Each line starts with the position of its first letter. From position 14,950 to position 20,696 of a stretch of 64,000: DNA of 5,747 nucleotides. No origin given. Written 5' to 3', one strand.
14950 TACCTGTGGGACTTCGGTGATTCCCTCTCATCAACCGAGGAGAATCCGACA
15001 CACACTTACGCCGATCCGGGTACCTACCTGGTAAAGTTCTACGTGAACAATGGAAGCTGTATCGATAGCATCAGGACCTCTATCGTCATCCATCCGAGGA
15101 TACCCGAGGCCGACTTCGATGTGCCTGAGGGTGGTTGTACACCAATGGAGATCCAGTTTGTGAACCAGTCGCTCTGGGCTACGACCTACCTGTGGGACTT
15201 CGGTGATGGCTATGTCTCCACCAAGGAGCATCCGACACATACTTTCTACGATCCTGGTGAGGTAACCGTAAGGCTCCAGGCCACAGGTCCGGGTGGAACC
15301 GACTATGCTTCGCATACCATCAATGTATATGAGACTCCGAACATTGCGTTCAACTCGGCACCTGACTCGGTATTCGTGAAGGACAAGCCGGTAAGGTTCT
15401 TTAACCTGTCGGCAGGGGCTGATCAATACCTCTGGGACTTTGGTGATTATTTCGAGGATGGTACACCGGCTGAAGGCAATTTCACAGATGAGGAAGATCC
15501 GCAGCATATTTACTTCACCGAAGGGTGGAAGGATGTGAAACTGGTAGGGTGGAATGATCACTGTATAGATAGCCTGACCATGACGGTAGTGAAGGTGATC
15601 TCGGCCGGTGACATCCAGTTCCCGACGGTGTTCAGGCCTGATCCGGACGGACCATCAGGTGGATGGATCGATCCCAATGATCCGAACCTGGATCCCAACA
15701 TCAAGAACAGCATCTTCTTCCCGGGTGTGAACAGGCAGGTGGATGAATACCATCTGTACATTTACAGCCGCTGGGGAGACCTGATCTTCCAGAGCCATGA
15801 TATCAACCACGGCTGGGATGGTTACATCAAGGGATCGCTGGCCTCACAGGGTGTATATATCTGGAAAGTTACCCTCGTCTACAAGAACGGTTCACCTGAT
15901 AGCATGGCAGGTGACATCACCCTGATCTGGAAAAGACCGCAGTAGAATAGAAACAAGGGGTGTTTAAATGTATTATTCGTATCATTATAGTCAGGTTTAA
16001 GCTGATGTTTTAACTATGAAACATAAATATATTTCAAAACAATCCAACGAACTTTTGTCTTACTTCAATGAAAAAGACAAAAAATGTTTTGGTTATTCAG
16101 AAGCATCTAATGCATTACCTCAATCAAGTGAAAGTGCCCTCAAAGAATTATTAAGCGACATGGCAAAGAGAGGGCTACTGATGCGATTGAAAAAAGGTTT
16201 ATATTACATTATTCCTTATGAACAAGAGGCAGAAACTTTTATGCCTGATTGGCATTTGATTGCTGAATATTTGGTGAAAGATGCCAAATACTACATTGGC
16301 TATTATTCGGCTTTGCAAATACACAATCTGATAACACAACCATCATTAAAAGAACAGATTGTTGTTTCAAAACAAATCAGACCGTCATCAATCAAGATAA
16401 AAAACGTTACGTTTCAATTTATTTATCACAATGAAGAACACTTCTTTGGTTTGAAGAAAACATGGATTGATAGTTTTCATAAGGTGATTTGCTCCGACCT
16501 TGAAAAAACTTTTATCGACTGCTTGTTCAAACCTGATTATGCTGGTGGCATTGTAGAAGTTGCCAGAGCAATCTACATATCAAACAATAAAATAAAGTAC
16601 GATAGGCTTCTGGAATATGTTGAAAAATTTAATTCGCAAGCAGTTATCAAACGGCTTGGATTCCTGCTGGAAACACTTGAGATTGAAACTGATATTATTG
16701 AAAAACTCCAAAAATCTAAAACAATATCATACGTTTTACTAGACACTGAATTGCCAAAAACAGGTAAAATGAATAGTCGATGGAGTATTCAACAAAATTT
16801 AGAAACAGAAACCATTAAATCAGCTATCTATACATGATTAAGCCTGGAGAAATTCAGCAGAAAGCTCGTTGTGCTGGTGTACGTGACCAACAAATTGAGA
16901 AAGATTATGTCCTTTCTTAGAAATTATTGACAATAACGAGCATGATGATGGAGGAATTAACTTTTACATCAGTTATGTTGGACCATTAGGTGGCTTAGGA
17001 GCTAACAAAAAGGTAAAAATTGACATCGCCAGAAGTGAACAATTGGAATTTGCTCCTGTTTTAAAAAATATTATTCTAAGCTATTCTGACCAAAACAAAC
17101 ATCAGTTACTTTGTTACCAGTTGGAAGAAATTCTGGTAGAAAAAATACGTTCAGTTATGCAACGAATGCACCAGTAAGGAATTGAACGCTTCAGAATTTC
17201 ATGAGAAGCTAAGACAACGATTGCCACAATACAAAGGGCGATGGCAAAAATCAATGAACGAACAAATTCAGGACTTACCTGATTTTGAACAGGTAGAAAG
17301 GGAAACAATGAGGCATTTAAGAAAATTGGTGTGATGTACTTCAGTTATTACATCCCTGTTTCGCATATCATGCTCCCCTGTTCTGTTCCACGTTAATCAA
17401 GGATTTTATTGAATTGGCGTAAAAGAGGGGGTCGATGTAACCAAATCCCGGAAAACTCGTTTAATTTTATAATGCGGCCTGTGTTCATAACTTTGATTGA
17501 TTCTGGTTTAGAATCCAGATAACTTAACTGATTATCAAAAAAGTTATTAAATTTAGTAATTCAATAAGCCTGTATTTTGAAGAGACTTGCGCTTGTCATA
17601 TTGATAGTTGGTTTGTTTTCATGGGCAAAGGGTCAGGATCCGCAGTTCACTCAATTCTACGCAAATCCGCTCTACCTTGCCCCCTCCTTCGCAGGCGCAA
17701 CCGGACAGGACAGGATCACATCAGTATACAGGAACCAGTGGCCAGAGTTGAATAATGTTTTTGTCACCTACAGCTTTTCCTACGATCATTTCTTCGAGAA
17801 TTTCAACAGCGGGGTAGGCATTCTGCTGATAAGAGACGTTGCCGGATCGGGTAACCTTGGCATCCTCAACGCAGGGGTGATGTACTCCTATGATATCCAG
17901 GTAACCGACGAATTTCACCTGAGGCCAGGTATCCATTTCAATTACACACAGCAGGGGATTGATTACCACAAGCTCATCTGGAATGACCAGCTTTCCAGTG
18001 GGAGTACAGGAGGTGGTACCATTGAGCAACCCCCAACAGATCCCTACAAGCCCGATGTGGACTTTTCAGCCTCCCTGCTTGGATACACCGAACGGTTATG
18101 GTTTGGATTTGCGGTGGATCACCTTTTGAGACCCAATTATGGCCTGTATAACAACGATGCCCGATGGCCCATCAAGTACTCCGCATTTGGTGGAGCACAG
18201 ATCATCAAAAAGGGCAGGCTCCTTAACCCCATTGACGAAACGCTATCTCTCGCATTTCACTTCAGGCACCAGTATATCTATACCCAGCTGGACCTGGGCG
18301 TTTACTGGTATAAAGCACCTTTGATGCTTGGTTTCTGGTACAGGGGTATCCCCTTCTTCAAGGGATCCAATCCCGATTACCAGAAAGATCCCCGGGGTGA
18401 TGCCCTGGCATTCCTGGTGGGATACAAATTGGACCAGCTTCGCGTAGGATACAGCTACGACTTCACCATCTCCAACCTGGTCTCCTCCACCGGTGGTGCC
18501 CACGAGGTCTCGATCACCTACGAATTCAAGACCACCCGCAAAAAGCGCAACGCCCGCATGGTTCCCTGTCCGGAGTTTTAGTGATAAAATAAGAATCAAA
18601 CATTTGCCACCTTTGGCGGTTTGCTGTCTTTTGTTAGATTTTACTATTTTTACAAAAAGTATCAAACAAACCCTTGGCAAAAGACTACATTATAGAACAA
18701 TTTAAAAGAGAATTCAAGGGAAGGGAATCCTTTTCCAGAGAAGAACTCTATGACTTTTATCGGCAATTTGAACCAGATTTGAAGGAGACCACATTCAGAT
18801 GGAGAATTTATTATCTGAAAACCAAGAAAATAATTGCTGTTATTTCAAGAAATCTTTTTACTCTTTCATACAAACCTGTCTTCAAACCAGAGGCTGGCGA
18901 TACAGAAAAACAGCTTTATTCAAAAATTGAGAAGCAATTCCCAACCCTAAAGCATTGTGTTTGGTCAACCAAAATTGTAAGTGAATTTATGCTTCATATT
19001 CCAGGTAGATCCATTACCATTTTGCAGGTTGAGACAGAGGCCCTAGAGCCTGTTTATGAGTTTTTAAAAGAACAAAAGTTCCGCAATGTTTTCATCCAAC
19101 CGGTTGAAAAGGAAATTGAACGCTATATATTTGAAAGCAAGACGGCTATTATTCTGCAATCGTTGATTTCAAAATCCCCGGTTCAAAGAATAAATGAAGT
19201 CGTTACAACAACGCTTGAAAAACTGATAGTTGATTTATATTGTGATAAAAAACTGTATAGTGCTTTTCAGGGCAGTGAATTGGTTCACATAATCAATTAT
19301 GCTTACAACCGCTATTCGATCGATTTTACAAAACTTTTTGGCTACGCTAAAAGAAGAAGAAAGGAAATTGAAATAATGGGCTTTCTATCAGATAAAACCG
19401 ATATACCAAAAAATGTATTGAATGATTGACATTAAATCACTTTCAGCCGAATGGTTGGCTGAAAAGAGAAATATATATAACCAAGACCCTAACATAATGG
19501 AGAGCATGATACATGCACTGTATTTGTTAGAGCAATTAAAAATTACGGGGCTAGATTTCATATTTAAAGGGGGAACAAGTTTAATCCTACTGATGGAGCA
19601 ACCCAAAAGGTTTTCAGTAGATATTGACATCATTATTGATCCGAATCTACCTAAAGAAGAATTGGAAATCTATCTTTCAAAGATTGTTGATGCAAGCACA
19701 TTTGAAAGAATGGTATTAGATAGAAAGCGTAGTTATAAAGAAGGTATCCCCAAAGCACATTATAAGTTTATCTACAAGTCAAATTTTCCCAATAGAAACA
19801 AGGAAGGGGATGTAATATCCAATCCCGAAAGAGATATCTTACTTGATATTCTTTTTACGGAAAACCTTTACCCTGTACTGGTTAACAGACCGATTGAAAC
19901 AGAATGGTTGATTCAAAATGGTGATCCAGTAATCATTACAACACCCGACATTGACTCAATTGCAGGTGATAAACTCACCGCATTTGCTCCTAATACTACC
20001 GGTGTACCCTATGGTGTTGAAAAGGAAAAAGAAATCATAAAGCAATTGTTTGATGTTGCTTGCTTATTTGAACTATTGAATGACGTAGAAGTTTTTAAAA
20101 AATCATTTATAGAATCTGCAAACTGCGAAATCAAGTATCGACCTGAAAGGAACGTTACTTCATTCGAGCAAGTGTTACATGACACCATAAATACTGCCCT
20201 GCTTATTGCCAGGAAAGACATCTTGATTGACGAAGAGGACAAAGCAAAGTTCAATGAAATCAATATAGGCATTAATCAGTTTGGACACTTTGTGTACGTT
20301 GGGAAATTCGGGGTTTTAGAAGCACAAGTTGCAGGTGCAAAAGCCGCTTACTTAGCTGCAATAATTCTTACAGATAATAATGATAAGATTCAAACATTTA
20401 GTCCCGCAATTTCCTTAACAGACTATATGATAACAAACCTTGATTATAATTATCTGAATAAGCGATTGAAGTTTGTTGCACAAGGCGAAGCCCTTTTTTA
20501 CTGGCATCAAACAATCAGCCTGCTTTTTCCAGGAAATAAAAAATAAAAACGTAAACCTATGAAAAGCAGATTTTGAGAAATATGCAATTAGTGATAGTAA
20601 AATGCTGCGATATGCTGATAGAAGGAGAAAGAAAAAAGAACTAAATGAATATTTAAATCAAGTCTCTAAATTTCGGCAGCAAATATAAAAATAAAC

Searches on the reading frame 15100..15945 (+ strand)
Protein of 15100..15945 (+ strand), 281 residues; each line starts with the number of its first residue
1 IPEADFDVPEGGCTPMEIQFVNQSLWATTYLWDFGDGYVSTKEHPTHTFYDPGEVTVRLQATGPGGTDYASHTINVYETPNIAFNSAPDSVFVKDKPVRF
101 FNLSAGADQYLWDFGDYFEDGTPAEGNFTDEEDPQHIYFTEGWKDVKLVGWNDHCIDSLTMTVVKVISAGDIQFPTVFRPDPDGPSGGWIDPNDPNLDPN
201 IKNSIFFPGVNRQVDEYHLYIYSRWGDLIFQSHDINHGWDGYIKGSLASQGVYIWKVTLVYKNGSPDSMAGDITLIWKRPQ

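Call 35: search_protein_families(library=pfam, proteins=[window:15100-15945:+], max_evalue=0.01)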
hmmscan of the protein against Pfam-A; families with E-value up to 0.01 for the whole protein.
window:15100-15945:+ (281 aa): 3 families
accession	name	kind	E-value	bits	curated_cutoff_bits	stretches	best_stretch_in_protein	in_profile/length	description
PF00801.26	PKD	-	2e-14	53.7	23.5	2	24-75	26-79/80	PKD domain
PF18911.6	PKD_4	-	8.8e-13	48.6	27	1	26-76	33-83/85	PKD domain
PF13585.12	CHU_C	-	3.5e-08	33.9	27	1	211-267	23-78/86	CHU_C Type IX secretion signal domain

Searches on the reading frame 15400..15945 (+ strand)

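Call 81: search_protein_families(library=ncbifam, proteins=[window:15400-15945:+], max_evalue=1)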
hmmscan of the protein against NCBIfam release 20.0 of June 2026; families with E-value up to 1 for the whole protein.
window:15400-15945:+ (181 aa): 1 family
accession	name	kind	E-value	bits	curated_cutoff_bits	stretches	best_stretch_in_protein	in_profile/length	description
TIGR04131.1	Bac_Flav_CTERM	domain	1.3e-06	28.5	35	1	106-175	18-83/85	T9SS type B sorting domain-containing protein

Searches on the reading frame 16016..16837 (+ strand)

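Call 35: search_protein_families(library=pfam, proteins=[window:16016-16837:+], max_evalue=0.01)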
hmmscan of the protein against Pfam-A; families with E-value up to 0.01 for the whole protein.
window:16016-16837:+ (273 aa): 2 families
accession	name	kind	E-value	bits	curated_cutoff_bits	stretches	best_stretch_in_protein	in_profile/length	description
PF13338.12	AbiEi_4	-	0.00094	19.7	25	1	17-65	6-48/49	Transcriptional regulator, AbiEi antitoxin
PF09407.15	AbiEi_1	-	0.0024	18.5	22.2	1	81-219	7-141/142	AbiEi antitoxin C-terminal domain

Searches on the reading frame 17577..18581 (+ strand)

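Call 57: search_protein_families(library=pfam, proteins=[window:17577-18581:+], max_evalue=0.001)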
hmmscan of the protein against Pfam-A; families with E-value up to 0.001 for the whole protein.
window:17577-18581:+ (334 aa): 1 family
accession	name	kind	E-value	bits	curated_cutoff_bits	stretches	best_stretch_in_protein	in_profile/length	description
PF11751.14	PorP_SprF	-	2.1e-58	198.5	22.3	1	18-315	3-273/273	Type IX secretion system membrane protein PorP/SprF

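Call 81: search_protein_families(library=ncbifam, proteins=[window:17577-18581:+], max_evalue=1)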
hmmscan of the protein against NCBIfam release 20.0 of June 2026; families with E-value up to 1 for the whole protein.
window:17577-18581:+ (334 aa): 1 family
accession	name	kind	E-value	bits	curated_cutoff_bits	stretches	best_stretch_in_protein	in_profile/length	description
TIGR03519.1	T9SS_PorP_fam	subfamily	1.9e-63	214.6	90.55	1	1-317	1-292/292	PorP/SprF family type IX secretion system membrane protein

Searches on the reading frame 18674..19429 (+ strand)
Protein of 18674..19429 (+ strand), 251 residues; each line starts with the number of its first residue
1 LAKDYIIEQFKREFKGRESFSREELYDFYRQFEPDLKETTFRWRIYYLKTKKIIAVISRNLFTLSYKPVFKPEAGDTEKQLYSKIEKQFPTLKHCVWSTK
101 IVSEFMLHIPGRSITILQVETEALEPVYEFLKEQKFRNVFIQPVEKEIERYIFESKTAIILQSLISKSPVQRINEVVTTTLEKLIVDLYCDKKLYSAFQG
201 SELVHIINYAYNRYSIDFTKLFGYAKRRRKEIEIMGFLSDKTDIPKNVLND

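Call 57: search_protein_families(library=pfam, proteins=[window:18674-19429:+], max_evalue=0.001)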
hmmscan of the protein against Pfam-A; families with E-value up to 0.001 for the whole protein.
window:18674-19429:+ (251 aa): 1 family
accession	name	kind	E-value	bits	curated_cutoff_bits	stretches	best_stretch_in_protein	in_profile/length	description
PF20217.3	DUF6577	-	5.6e-70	235.6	27.8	1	40-241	1-201/204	Family of unknown function (DUF6577)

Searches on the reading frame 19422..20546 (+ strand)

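Call 57: search_protein_families(library=pfam, proteins=[window:19422-20546:+], max_evalue=0.001)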
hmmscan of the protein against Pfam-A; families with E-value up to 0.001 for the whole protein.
window:19422-20546:+ (374 aa): 1 family
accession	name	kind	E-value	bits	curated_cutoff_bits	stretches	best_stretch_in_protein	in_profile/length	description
PF08843.17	AbiEii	-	1.1e-18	68.5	22.5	1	43-280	12-219/238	Nucleotidyl transferase AbiEii toxin, Type IV TA system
